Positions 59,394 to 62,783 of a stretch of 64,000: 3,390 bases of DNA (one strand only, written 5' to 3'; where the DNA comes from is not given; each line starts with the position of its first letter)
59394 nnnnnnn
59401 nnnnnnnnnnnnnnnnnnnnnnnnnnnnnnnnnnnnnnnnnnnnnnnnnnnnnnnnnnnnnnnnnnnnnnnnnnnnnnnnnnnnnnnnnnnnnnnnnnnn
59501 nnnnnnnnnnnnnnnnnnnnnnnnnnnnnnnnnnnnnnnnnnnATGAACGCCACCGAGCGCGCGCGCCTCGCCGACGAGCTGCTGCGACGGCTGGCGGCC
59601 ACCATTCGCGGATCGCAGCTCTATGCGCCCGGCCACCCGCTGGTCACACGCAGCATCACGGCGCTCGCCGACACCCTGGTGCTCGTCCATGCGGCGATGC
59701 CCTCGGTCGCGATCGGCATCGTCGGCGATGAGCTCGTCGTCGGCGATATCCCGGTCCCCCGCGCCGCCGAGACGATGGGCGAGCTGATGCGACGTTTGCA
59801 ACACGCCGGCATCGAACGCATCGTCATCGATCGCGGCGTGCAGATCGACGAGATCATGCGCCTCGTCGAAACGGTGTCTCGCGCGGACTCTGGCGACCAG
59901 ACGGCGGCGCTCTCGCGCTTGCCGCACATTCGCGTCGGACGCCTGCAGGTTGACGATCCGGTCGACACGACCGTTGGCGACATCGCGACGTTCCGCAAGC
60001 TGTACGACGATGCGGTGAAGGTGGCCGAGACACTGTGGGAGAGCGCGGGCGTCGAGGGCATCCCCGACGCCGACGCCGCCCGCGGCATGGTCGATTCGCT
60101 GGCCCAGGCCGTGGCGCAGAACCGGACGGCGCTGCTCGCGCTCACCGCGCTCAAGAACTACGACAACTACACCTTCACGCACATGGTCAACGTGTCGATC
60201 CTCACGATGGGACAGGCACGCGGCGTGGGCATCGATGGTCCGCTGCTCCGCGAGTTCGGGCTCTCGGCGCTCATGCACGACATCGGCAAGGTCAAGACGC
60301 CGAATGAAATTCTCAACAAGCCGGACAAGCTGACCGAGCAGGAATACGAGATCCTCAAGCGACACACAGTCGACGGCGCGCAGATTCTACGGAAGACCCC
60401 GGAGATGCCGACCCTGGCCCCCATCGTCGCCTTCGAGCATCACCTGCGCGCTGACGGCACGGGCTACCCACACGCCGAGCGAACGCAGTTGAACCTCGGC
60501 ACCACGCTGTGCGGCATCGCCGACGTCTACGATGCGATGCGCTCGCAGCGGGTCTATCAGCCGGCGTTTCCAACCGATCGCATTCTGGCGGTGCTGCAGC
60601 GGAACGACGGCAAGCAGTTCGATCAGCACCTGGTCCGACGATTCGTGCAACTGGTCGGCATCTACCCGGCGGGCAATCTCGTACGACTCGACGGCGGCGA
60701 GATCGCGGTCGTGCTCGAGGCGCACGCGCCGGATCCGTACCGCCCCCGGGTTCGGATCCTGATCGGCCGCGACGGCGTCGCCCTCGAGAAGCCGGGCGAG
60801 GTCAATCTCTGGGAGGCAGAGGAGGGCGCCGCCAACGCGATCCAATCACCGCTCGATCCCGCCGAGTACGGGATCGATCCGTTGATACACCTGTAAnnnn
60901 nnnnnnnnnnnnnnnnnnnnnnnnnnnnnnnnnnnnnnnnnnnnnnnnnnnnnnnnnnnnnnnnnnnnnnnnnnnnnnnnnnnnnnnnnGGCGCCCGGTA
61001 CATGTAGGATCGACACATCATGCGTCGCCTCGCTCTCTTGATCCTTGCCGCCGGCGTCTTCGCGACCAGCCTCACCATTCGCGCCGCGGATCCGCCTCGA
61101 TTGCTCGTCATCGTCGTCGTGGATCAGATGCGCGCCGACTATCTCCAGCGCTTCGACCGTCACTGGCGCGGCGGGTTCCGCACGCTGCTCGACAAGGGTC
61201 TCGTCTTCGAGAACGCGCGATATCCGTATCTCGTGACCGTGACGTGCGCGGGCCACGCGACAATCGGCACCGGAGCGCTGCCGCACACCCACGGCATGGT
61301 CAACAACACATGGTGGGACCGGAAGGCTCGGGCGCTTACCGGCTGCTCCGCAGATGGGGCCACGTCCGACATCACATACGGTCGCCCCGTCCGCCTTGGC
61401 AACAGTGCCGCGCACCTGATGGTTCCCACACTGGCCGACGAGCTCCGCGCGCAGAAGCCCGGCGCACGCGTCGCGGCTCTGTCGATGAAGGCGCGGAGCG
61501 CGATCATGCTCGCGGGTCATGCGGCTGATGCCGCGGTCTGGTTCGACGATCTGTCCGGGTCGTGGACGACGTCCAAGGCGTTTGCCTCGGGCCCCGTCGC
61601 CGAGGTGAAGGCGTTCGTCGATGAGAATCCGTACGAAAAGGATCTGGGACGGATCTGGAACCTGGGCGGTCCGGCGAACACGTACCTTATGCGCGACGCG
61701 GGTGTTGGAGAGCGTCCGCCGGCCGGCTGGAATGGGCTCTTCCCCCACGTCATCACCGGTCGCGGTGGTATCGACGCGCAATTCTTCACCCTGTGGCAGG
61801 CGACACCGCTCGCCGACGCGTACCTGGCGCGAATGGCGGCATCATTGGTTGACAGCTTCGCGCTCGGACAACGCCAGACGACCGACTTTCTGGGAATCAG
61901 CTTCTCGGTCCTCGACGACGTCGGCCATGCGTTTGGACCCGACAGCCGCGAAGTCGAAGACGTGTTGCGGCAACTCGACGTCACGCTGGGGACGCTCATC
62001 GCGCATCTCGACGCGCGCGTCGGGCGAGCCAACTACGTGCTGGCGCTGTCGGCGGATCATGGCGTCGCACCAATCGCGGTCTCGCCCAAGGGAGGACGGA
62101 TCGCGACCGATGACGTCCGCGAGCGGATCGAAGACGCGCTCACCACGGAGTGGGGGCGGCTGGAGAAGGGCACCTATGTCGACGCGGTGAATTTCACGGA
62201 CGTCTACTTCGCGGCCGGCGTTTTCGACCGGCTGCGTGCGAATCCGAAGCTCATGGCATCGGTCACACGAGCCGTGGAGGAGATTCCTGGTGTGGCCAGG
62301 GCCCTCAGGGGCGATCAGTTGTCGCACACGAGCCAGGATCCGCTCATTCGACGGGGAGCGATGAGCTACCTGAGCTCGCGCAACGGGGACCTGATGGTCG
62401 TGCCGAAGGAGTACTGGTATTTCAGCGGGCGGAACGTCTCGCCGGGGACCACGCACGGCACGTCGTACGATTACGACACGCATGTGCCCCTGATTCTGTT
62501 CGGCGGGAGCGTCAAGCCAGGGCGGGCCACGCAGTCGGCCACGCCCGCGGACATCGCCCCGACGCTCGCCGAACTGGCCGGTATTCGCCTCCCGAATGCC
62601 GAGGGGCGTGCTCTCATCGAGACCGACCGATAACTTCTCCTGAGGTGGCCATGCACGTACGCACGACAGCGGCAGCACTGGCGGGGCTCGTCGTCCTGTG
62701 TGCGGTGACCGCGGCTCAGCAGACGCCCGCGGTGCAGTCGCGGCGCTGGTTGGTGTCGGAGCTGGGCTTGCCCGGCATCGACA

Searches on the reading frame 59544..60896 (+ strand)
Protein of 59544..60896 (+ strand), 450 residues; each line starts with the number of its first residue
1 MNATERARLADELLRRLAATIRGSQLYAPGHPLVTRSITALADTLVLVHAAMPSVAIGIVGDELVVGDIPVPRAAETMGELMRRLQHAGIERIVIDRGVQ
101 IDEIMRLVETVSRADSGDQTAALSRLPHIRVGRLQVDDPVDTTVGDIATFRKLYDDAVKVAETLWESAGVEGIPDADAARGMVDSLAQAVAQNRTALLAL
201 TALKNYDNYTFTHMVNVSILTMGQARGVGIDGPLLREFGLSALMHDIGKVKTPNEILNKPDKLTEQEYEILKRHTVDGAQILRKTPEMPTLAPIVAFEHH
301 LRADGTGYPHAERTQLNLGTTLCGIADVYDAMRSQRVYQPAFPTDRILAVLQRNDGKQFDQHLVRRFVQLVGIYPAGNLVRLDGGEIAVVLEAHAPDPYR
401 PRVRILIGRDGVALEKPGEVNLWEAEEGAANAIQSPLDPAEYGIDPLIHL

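Call 22: search_protein_families(library=pfam, proteins=[window:59544-60896:+])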
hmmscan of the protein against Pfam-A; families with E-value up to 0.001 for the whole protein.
window:59544-60896:+ (450 aa): 2 families
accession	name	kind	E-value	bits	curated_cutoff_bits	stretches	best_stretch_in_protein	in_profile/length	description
PF13487.12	HD_5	-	5.7e-20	72.2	27.2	1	224-363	28-170/170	HD domain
PF01966.28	HD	-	4.2e-13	50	22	1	210-332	1-116/116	HD domain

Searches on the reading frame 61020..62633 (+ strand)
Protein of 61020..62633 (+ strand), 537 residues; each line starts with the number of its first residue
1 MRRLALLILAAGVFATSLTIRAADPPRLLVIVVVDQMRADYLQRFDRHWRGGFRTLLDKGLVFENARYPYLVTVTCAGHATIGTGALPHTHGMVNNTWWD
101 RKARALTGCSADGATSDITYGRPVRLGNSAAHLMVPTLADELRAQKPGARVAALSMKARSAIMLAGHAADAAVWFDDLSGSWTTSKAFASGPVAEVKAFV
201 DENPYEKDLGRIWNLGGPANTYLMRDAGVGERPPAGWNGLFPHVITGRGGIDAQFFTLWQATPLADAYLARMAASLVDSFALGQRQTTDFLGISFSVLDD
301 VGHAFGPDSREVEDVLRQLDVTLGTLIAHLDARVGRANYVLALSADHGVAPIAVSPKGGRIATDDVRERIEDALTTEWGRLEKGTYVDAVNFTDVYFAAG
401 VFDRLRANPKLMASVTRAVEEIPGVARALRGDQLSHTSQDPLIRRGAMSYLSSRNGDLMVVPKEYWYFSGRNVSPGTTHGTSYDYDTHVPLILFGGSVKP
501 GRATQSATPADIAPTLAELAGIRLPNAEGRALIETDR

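Call 22: search_protein_families(library=pfam, proteins=[window:61020-62633:+])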
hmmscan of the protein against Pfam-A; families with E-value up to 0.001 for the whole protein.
window:61020-62633:+ (537 aa): 3 families
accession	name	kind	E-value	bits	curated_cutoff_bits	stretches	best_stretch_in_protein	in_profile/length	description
PF01663.27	Phosphodiest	-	3e-42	145.9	23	1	29-479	1-339/342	Type I phosphodiesterase / nucleotide pyrophosphatase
PF00884.28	Sulfatase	-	1e-07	32.1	25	0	471-522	249-301/301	Sulfatase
PF01676.23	Metalloenzyme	-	0.00024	21.1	24.3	0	285-355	144-208/252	Metalloenzyme superfamily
